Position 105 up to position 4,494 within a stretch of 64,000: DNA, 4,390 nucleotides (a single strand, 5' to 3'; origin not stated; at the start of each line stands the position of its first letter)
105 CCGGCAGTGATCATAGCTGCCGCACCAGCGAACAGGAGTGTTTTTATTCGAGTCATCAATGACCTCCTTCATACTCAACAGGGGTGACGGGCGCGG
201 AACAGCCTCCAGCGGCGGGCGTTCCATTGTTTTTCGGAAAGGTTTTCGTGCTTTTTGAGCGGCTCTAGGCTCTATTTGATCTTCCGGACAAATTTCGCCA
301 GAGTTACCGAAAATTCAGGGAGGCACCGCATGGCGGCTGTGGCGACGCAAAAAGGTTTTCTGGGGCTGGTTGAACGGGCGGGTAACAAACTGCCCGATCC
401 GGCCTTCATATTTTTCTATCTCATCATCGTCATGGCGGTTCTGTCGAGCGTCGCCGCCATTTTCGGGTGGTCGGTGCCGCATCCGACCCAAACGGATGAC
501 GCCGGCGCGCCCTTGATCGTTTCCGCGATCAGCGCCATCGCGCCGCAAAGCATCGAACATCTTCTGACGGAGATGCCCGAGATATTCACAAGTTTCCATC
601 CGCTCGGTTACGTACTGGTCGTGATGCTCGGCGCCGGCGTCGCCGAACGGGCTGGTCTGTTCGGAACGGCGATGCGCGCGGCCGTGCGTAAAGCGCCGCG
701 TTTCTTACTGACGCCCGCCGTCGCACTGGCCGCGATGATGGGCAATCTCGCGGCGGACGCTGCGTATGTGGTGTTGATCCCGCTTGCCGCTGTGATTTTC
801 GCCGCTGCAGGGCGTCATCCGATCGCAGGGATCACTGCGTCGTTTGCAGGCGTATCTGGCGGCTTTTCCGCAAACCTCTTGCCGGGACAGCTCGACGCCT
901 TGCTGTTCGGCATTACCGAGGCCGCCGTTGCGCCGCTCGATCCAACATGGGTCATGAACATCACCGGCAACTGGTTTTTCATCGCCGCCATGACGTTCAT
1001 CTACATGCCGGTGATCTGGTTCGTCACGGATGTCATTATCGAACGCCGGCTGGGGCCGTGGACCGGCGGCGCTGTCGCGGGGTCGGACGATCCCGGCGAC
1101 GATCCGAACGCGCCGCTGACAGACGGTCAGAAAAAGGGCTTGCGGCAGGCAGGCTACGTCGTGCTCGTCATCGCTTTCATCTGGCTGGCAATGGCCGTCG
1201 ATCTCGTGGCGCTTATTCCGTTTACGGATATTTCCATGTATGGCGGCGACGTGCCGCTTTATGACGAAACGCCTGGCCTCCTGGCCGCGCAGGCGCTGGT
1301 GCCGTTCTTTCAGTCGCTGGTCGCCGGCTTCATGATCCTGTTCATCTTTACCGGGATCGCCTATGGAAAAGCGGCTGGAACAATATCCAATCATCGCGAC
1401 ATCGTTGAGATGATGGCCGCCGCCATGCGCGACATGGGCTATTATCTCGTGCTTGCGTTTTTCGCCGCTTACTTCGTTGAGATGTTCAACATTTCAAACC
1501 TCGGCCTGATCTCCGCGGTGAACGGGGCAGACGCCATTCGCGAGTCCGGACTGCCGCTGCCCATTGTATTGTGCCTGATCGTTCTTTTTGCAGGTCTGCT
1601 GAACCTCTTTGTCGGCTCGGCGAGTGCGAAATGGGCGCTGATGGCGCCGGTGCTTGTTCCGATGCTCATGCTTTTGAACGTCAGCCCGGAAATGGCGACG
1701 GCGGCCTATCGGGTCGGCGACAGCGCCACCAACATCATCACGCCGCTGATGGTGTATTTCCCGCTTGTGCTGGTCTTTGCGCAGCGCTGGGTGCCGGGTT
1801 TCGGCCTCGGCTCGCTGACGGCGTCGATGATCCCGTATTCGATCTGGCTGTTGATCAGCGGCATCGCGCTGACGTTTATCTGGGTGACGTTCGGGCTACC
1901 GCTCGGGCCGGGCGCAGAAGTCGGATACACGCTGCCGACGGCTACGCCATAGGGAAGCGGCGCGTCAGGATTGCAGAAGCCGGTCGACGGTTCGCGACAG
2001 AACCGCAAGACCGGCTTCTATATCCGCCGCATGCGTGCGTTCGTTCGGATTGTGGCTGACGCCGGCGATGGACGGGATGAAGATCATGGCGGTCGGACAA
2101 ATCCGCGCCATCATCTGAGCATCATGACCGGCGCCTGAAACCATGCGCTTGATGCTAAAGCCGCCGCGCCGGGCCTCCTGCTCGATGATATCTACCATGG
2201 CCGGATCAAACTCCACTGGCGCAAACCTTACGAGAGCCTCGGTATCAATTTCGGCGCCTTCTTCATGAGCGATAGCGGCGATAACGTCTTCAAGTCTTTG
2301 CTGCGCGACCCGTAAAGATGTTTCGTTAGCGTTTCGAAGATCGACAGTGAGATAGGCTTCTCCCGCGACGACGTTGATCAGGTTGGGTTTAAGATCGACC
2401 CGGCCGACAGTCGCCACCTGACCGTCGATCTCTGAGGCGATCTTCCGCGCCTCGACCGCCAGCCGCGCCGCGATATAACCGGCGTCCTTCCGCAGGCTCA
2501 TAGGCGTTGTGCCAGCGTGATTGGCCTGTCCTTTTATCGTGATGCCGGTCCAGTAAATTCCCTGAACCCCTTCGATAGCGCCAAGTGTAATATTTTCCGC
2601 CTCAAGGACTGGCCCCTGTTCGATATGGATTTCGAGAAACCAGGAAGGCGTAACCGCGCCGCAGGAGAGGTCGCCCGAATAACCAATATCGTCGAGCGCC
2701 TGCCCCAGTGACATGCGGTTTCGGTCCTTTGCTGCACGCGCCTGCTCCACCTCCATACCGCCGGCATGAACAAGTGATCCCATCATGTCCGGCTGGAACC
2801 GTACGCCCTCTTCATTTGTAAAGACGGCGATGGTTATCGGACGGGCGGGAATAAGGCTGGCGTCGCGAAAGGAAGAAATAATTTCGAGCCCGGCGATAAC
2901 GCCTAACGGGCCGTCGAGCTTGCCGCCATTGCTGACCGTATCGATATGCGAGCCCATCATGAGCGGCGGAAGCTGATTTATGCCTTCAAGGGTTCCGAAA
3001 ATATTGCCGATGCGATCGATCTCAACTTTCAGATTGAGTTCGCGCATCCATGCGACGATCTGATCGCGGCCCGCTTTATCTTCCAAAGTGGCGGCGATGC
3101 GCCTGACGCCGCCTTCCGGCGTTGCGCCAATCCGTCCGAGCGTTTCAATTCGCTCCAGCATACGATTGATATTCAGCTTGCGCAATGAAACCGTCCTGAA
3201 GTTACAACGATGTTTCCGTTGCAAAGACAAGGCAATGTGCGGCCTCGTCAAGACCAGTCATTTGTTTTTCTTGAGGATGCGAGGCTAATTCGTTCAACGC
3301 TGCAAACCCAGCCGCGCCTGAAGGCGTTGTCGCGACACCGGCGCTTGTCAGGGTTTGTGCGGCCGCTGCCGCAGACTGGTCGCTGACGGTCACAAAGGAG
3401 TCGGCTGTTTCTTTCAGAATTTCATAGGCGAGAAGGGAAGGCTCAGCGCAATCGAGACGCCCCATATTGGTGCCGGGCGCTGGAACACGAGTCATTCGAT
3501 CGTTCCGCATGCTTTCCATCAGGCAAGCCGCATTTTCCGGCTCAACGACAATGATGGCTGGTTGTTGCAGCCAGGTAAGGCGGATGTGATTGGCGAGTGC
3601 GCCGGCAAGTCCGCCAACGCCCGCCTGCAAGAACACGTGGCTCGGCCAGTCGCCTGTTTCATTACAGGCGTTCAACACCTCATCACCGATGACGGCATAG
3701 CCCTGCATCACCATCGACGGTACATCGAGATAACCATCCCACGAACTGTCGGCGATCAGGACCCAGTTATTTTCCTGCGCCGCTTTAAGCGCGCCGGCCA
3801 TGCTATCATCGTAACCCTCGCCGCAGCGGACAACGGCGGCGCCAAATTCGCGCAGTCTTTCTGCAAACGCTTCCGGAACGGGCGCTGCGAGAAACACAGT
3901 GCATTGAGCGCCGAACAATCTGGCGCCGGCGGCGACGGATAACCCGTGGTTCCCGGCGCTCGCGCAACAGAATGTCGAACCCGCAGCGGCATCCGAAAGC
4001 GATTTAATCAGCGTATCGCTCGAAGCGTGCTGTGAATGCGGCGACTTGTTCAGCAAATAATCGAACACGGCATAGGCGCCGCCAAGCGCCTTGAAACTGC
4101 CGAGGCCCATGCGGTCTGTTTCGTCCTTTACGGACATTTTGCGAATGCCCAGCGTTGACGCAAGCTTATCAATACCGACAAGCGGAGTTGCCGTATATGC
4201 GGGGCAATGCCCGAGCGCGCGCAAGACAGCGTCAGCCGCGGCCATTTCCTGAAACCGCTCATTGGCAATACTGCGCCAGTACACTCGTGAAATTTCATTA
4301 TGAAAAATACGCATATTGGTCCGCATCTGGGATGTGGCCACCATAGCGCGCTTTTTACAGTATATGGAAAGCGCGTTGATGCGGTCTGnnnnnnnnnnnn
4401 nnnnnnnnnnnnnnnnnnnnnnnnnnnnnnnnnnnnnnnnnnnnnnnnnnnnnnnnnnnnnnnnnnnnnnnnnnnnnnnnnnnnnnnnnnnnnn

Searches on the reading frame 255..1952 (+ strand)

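Call 66: search_protein_families(library=pfam, proteins=[window:255-1952:+], max_evalue=0.00001)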
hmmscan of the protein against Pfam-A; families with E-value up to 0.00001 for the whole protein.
window:255-1952:+ (565 aa): 2 families
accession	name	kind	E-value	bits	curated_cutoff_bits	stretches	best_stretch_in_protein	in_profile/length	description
PF03806.19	ABG_transport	-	3.5e-178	593.4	27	1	35-558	2-502/502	AbgT putative transporter family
PF03606.21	DcuC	-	2.6e-07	30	23.1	1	323-498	274-419/461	C4-dicarboxylate anaerobic carrier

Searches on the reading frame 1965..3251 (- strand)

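Call 66: search_protein_families(library=pfam, proteins=[window:1965-3251:-], max_evalue=0.00001)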
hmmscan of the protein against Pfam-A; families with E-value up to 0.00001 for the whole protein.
window:1965-3251:- (428 aa): 3 families
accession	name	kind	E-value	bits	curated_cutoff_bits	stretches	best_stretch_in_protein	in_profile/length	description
PF01546.33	Peptidase_M20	-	1.2e-26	94.4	24.6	1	99-423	2-205/206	Peptidase family M20/M25/M40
PF07687.19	M20_dimer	-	1.6e-06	28.4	21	1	230-330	4-105/107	Peptidase dimerisation domain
PF04389.22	Peptidase_M28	-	1e-05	25.8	21.3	0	83-149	1-68/193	Peptidase family M28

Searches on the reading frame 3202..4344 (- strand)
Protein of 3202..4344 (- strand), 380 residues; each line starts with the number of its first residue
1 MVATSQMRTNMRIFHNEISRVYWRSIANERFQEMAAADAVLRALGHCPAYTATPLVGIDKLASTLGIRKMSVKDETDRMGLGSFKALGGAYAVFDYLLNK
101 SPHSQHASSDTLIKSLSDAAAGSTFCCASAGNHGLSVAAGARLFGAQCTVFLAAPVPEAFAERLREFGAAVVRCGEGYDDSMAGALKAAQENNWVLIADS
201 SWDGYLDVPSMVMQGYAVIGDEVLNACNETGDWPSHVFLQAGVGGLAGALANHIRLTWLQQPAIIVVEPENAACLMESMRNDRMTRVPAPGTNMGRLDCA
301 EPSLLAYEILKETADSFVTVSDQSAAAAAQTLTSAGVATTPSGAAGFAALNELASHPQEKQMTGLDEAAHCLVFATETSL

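Call 66: search_protein_families(library=pfam, proteins=[window:3202-4344:-], max_evalue=0.00001)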
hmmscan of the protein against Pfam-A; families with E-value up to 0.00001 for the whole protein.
window:3202-4344:- (380 aa): 1 family
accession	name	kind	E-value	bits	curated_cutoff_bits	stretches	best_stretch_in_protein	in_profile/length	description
PF00291.31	PALP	-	1.4e-54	185.9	35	1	49-356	4-282/295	Pyridoxal-phosphate dependent enzyme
